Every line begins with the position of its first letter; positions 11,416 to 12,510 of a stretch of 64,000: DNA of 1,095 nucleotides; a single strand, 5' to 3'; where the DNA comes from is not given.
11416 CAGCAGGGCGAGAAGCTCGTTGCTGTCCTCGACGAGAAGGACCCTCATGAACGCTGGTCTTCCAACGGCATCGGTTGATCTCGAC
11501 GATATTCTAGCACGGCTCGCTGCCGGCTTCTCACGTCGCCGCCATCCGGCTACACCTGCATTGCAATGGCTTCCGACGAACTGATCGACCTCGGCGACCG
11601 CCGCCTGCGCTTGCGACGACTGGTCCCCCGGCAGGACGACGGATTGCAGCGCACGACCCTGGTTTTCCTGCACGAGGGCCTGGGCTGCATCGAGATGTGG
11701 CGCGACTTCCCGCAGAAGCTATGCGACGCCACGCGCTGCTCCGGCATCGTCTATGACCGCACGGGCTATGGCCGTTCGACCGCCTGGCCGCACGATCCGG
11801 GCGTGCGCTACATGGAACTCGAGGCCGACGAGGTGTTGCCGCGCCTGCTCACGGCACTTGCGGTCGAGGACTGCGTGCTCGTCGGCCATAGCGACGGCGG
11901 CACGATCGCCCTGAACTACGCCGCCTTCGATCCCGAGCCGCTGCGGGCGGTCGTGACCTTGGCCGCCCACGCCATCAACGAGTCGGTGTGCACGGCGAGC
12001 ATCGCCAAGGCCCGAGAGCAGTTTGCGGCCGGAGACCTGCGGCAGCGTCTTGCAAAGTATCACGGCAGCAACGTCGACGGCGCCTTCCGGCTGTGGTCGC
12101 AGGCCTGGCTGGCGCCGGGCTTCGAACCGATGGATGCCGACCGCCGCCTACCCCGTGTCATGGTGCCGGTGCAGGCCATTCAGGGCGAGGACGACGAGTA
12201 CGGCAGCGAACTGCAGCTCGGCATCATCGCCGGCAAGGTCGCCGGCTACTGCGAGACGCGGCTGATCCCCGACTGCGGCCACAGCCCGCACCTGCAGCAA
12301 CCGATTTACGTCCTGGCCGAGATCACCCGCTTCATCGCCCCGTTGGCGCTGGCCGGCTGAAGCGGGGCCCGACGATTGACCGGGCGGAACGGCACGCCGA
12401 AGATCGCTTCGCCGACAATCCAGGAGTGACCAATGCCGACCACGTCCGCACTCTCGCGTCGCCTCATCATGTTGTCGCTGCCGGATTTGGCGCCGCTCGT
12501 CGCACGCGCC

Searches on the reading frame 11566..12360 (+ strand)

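Call 44: search_protein_families(library=pfam, proteins=[window:11566-12360:+], max_evalue=0.00001)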
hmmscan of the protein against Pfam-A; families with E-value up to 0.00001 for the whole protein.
window:11566-12360:+ (264 aa): 3 families
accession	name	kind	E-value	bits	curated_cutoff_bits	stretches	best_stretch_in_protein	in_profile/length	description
PF00561.26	Abhydrolase_1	-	3.7e-19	69.8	25.8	1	31-137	2-103/245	alpha/beta hydrolase fold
PF12697.13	Abhydrolase_6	-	4e-15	57.5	26.3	1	32-250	1-214/217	Alpha/beta hydrolase family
PF12146.15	Hydrolase_4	-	1.5e-06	28.1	27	0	62-140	36-116/239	Serine aminopeptidase, S33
